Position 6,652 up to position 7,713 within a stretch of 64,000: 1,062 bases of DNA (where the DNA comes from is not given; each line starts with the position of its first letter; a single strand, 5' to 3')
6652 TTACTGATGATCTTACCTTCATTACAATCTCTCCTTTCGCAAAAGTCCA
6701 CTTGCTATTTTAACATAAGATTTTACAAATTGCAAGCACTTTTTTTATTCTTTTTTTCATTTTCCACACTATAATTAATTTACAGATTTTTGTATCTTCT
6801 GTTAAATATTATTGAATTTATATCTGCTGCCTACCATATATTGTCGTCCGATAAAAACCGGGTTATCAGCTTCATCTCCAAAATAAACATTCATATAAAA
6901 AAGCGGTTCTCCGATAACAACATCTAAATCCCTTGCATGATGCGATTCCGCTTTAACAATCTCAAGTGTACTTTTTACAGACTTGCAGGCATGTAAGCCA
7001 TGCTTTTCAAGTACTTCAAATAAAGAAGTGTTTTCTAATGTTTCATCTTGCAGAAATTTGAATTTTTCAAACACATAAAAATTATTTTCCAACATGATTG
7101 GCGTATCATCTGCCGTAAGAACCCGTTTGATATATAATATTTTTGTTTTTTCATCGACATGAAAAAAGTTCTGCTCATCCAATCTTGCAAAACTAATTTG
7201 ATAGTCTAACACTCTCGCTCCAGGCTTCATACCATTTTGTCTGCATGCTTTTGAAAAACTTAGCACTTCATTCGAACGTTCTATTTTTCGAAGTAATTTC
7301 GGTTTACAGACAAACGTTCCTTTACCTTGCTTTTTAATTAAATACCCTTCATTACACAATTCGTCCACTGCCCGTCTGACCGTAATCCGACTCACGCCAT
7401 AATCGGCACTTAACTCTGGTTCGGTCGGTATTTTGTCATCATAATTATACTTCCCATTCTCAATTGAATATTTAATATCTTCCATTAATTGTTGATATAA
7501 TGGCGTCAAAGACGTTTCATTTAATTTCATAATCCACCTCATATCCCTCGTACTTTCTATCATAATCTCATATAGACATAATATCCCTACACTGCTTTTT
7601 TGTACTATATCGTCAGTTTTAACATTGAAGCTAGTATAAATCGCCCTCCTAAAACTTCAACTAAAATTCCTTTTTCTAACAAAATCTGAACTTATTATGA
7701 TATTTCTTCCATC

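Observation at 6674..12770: ~6.1 kb AT-rich accessory insertion splits infA and rpmJ in the ribosomal protein cluster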

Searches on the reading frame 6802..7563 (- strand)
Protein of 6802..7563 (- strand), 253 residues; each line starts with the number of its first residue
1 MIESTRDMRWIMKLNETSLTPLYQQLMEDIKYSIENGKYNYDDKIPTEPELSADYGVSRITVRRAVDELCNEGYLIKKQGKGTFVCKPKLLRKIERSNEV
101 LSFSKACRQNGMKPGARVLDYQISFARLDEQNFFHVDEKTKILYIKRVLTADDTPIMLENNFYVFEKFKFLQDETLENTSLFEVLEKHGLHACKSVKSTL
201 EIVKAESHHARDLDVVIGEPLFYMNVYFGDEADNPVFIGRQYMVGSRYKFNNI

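Call 3: search_protein_families(library=pfam, proteins=[window:6802-7563:-], max_evalue=0.01)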
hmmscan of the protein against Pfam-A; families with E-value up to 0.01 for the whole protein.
window:6802-7563:- (253 aa): 6 families
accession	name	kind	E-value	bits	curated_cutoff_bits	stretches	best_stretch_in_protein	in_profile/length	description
PF07702.18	UTRA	-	3.5e-21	75.9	23.8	1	110-249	2-141/141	UTRA domain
PF00392.27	GntR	-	1.1e-16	60.7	27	1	22-85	1-64/64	Bacterial regulatory proteins, gntR family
PF08279.18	HTH_11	-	0.0017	18.6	25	1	50-82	20-53/55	HTH domain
PF08220.18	HTH_DeoR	-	0.0052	16.9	21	0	50-80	19-49/57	DeoR-like helix-turn-helix domain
PF25213.1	HVO_A0261_N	-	0.0065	16.8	35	0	48-80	27-59/86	HVO_A0261 N-terminal domain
PF05732.17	RepL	-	0.0068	16.3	20.3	0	32-96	63-125/164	Firmicute plasmid replication protein (RepL)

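Call 14: search_protein_families(library=ncbifam, proteins=[window:6802-7563:-], max_evalue=1)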
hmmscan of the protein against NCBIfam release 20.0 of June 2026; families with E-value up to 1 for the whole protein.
window:6802-7563:- (253 aa): 32 families (the best 25 are shown)
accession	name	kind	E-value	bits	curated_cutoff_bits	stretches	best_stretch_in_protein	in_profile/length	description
NF008491.0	PRK11402.1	subfamily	3.4e-42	144.6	269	1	12-248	2-234/243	GntR family transcriptional regulator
NF041547.1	GntR_LSA1692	equivalog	2.9e-35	122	275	1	22-253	2-229/233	GntR family transcriptional regulator, LSA1692 subfamily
TIGR02018.2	his_ut_repres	equivalog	4e-29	101.6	220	1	23-250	1-222/226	histidine utilization transcriptional repressor HutC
TIGR02404.1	trehalos_R_Bsub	equivalog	6e-26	91.5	211.95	1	23-206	2-183/233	trehalose operon repressor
TIGR02325.1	C_P_lyase_phnF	equivalog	1.1e-25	90.5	156.8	1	17-235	4-219/238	phosphonate metabolism transcriptional regulator PhnF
TIGR03337.1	phnR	equivalog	2.7e-22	79.6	296.75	1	23-223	3-199/231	phosphonate utilization transcriptional regulator PhnR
NF011575.0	PRK14999.1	equivalog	8.5e-21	74.3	424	1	16-160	7-148/241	histidine utilization repressor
NF052282.1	PLP_TF_PdxR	equivalog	1.3e-19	70.6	320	1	21-133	1-107/448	MocR-like pyridoxine biosynthesis transcription factor PdxR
NF007292.0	PRK09764.1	equivalog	2.5e-19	69.4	281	1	20-237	4-216/240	GntR family transcriptional regulator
NF052441.1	TransRegRv0792c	equivalog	1.6e-18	66.9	400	1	21-250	16-242/260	Rv0792c family HTH-type transcriptional regulator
NF007486.0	PRK10079.1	equivalog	1.1e-13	51.5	363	1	16-224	7-210/241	phosphonate metabolism transcriptional regulator PhnF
NF047563.1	modulin_PmtR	equivalog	2e-13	50.5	200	1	14-87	5-78/125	PSM export ABC transporter transcriptional regulator PmtR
NF052290.2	MocR_like_YczR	exception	4.9e-13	48.6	487.4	1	13-108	12-112/458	MocR-like transcription factor YczR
NF052281.1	rhizopine_MocR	equivalog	1.5e-11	43.6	650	1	11-97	8-94/479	rhizopine catabolism transcriptional regulator MocR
NF008571.0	PRK11523.1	equivalog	7.1e-11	42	396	1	20-103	7-89/258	transcriptional regulator ExuR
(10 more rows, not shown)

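Call 40: search_protein_families(library=phrogs, proteins=[window:6802-7563:-], max_evalue=0.1)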
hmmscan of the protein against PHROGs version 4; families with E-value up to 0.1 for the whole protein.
window:6802-7563:- (253 aa): 13 families
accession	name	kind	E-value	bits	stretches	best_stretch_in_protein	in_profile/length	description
phrog_10724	-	unknown function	1.4e-36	127.2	1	19-251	5-248/253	-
phrog_9285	-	unknown function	1e-18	68.4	1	10-87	16-93/466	-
phrog_186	-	DNA, RNA and nucleotide metabolism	5.8e-05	23.9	1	22-96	46-115/308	DnaD-like helicase loader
phrog_270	-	DNA, RNA and nucleotide metabolism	7.1e-05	23.3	1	36-82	63-104/383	replication initiation protein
phrog_13105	-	unknown function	0.00018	22.2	1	47-85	21-60/239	-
phrog_428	-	DNA, RNA and nucleotide metabolism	0.00052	20.3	1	49-107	131-188/455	replication initiation protein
phrog_38247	-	unknown function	0.0017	18.9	1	18-88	9-78/228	-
phrog_19898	-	unknown function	0.0021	18.7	1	24-79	24-79/174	-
phrog_30822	-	unknown function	0.0026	19.1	1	52-146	24-109/131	-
phrog_345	-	DNA, RNA and nucleotide metabolism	0.0038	18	1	39-94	59-116/297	replication initiation O-like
phrog_7498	-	DNA, RNA and nucleotide metabolism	0.004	17.3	1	44-75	55-86/296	DnaD-like helicase loader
phrog_678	-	DNA, RNA and nucleotide metabolism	0.055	14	1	50-95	90-136/346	replication initiation O-like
phrog_5978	-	unknown function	0.092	12.8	0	43-81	309-347/364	-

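Call 41: search_protein_families(library=padloc, proteins=[window:6802-7563:-], max_evalue=0.1)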
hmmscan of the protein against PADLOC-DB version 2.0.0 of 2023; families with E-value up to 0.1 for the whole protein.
window:6802-7563:- (253 aa): 1 family
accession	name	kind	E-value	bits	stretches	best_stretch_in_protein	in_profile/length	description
PDLC03963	SoFic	-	0.0061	14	1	47-94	309-358/361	-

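Call 57: find_encoding_contigs(protein=window:6802-7530:-, flank=10000, max_places=10)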
Protein window:6802-7530:- (242 aa): 6 contigs read that carry it; 4 places shown.
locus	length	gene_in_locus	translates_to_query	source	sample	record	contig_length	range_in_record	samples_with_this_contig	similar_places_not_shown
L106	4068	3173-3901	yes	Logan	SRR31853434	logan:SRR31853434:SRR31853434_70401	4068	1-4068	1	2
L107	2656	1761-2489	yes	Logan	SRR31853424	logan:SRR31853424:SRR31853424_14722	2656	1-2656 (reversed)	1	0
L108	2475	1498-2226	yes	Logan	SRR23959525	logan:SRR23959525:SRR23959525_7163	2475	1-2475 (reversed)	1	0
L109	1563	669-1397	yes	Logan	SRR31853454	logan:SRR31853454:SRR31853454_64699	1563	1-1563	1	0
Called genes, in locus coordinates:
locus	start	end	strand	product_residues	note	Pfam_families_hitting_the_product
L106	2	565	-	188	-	?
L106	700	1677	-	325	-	-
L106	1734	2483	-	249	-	PF16561:AMPK1_CBM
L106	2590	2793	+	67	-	-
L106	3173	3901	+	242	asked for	PF00392:GntR, PF07702:UTRA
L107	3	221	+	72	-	?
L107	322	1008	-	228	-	PF16561:AMPK1_CBM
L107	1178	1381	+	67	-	-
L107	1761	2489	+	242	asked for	PF00392:GntR, PF07702:UTRA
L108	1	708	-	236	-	?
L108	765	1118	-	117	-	-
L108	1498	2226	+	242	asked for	PF00392:GntR, PF07702:UTRA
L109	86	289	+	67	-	-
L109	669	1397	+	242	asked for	PF00392:GntR, PF07702:UTRA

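Call 75: search_protein_families(library=pfam, proteins=[L106:2590-2793:+, L106:1734-2483:-], max_evalue=0.001)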
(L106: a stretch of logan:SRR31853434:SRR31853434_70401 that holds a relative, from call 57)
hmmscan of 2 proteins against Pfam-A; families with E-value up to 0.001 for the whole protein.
L106:2590-2793:+ (67 aa): 0 families

L106:1734-2483:- (249 aa): 1 family
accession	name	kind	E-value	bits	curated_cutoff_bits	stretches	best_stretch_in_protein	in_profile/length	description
PF16561.11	AMPK1_CBM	-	3.3e-09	37.2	26.8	1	37-88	12-62/85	Glycogen recognition site of AMP-activated protein kinase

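Call 98: find_related_loci(query=window:6802-7530:-, collection=metagenome_contigs, flank=10000)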
Query window:6802-7530:- (242 aa) in metagenome_contigs; peptide patterns used: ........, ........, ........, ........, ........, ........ (x = any residue, [..] = any of these).
97 stretches matched a pattern; 1 encode a relative of the query (tblastn E <= 1e-3); 1 distinct loci.
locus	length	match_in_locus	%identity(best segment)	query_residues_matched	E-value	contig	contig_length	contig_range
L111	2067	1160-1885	99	1-242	2e-179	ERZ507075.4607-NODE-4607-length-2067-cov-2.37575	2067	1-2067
